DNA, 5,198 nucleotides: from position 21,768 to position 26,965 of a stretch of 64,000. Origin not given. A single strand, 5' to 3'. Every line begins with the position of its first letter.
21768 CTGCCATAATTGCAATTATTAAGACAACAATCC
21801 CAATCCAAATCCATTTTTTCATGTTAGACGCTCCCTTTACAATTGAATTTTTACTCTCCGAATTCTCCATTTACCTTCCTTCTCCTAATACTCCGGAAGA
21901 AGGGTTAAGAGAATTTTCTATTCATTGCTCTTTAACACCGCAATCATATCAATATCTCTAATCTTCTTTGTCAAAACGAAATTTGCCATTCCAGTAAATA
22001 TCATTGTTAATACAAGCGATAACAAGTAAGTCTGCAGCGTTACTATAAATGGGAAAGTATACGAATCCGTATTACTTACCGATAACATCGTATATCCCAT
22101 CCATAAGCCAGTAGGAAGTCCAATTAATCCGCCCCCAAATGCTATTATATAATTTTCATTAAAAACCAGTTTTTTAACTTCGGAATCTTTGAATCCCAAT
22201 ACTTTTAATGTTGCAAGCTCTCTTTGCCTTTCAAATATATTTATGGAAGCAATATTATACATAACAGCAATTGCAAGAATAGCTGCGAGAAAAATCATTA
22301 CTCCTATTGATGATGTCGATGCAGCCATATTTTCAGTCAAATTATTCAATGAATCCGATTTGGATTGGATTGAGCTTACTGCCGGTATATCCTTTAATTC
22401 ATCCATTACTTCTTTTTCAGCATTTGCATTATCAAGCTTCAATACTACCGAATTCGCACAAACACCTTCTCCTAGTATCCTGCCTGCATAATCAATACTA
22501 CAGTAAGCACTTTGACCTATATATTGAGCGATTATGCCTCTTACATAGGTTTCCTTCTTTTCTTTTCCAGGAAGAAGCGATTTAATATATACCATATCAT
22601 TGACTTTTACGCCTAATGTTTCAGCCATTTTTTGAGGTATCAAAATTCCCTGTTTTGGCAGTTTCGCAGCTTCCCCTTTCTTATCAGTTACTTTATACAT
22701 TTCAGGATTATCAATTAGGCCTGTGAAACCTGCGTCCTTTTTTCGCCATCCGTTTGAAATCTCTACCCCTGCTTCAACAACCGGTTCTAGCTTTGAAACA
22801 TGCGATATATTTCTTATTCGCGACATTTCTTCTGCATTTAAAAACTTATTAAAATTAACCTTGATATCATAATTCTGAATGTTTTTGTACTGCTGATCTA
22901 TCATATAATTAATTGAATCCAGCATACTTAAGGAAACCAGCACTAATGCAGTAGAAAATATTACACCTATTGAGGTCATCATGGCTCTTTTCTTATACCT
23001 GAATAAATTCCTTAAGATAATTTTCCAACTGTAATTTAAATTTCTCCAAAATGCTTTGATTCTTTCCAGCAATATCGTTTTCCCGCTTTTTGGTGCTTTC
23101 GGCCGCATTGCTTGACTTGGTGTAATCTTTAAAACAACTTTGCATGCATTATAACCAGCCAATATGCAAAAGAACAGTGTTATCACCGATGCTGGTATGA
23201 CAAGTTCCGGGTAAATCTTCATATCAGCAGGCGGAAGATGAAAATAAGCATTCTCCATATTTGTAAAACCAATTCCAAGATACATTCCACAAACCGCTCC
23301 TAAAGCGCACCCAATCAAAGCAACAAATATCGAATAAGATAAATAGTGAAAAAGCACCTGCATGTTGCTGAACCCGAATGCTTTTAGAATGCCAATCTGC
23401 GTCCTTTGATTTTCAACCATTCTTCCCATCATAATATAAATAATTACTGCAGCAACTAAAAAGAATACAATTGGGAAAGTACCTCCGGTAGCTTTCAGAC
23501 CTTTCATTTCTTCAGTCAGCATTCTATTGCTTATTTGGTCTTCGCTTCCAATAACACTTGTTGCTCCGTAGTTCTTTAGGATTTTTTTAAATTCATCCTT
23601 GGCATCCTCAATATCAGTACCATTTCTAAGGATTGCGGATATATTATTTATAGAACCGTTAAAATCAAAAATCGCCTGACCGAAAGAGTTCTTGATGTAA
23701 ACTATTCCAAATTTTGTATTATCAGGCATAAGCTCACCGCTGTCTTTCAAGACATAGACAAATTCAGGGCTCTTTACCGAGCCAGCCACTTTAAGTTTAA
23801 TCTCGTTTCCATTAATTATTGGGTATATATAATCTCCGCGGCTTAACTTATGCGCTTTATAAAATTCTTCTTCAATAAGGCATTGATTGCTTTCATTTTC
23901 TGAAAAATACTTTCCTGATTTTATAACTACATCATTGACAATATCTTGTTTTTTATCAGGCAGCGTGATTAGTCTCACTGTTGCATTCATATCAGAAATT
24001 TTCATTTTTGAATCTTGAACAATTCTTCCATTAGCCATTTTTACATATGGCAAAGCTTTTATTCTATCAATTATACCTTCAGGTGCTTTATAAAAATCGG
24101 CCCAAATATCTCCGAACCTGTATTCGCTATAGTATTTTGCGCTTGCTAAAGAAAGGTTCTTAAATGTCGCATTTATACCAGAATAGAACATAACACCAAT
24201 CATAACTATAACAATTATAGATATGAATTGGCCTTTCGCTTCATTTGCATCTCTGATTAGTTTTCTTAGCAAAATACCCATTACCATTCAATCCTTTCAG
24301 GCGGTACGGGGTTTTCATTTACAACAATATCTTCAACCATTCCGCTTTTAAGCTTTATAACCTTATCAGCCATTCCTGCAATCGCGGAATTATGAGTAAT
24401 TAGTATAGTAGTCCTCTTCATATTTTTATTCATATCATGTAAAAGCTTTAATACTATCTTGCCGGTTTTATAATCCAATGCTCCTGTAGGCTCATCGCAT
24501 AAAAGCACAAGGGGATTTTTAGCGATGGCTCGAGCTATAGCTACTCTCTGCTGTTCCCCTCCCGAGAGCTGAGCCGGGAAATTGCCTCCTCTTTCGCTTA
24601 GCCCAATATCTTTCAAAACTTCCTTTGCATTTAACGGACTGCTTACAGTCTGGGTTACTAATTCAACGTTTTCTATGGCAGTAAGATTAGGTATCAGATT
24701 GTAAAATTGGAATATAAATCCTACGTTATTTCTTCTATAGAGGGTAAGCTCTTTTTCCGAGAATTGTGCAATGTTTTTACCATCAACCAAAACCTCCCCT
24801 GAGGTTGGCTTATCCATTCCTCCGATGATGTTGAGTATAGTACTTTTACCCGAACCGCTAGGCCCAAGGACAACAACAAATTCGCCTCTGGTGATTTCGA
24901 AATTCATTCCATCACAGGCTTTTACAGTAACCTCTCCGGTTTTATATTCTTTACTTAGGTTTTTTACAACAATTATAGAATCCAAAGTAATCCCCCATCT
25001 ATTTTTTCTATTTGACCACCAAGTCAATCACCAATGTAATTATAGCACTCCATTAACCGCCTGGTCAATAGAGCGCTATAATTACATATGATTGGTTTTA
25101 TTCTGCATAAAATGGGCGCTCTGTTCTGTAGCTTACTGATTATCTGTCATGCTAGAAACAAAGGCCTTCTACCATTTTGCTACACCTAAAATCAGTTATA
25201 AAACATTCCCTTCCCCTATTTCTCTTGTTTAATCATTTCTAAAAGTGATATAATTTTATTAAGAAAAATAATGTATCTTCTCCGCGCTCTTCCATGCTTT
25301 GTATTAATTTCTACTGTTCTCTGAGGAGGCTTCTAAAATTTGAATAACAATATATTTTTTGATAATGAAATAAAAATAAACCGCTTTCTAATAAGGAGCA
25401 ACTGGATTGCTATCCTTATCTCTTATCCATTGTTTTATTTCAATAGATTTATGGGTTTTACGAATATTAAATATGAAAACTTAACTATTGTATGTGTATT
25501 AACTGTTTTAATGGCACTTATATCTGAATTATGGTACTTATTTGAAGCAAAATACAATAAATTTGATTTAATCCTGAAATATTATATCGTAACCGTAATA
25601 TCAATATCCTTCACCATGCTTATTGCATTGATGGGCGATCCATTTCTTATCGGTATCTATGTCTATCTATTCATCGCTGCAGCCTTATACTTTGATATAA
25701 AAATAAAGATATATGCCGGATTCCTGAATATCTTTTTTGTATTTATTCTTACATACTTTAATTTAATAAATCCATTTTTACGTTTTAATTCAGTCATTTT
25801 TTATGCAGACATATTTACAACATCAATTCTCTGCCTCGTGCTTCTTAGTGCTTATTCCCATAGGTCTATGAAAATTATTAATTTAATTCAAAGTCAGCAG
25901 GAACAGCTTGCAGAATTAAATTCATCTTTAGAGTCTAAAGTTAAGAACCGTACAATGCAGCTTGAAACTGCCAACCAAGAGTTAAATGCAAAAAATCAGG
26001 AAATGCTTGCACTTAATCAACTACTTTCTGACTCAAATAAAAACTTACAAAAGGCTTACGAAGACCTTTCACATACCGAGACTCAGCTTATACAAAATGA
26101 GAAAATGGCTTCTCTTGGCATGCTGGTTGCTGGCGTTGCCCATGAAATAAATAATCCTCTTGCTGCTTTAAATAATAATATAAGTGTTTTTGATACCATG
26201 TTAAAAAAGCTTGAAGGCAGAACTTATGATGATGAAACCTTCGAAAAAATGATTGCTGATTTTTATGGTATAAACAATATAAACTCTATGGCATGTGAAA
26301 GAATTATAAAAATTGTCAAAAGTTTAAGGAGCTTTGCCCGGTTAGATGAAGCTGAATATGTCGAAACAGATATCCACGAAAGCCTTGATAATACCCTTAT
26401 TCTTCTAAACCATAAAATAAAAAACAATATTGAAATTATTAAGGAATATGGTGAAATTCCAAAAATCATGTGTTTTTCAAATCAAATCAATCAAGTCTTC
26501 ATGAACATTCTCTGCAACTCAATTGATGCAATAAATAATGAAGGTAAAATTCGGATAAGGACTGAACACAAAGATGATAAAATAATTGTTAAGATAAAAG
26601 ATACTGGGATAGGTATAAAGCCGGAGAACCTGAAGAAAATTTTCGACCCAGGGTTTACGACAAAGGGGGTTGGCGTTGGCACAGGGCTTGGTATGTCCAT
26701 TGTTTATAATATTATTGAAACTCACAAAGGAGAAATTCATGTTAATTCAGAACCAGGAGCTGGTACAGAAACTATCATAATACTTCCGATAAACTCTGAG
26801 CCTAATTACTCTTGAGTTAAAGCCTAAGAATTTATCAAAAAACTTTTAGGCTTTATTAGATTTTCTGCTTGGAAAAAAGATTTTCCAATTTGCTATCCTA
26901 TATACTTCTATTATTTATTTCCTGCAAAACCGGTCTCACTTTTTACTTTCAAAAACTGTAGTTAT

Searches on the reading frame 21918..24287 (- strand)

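Call 23: search_protein_families(library=ncbifam, proteins=[window:21918-24287:-], max_evalue=1e-10)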
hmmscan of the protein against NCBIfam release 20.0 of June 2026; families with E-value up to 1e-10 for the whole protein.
window:21918-24287:- (789 aa): 2 families
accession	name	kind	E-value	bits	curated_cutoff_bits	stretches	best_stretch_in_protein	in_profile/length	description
TIGR02212.1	lolCE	equivalog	1e-14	54.3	362.45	0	71-347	77-348/411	lipoprotein-releasing ABC transporter permease subunit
TIGR03434.1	ADOP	subfamily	2.5e-14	52.3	622.3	0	230-395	645-801/803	ADOP family duplicated permease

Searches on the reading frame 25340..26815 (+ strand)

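Call 23: search_protein_families(library=ncbifam, proteins=[window:25340-26815:+], max_evalue=1e-10)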
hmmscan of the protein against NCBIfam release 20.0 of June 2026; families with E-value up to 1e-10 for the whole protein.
window:25340-26815:+ (491 aa): 61 families (the best 25 are shown)
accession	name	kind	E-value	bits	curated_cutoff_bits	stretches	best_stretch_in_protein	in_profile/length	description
NF038348.1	T2SS_HK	subfamily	7.4e-64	216.1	450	2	320-484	409-573/574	histidine kinase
NF008468.0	PRK11360.1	equivalog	5.2e-58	196.9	646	1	244-488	381-612/616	two-component system sensor histidine kinase AtoS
NF052574.1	HisKinEspCMyxo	equivalog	3.3e-52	177.7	1200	1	247-484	405-637/785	serine histidine kinase EspC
NF052573.1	HisKinEspAMyxo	equivalog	5.1e-45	153.8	1400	1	246-482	371-609/755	serine histidine kinase EspA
NF007688.0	PRK10364.1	equivalog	1.1e-40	139.7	479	1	237-487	218-454/460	two-component system sensor histidine kinase ZraS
NF046026.1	HisKinCckACaul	equivalog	2.5e-36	125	1000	1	189-488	231-536/678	cell cycle histidine kinase CckA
NF046020.1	HisKinCckABruc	equivalog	1.7e-31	109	1000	1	246-484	467-707/868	cell cycle histidine kinase CckA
NF010411.0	PRK13837.1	equivalog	1.9e-31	108.9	647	1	206-488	395-679/828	two-component system VirA-like sensor kinase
NF047497.1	HK_LIC_12097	equivalog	6.4e-31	107.4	500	1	213-474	98-357/367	LIC_12097 family sensor histidine kinase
NF047466.1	hybrid_RR_LvrB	exception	9.6e-30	104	500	1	231-484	124-376/377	hybrid histidine kinase/response regulator LvrB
NF047794.1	HisKinPtgB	equivalog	4.5e-29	101.2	1000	1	237-471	420-642/656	two-component system sensor histidine kinase PgtB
NF046044.1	PnpS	equivalog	1.7e-28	99.8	400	1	193-483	105-390/390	two-component system histidine kinase PnpS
NF010076.0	PRK13557.1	subfamily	2.8e-27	95.4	631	1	246-487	150-397/540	histidine kinase famiy protein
NF053867.1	SprKinKinDBac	equivalog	2.8e-27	95.3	775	1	252-486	277-499/500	sporulation kinase KinD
NF033092.0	HK_WalK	equivalog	3.4e-26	92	725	1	261-484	374-594/594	cell wall metabolism sensor histidine kinase WalK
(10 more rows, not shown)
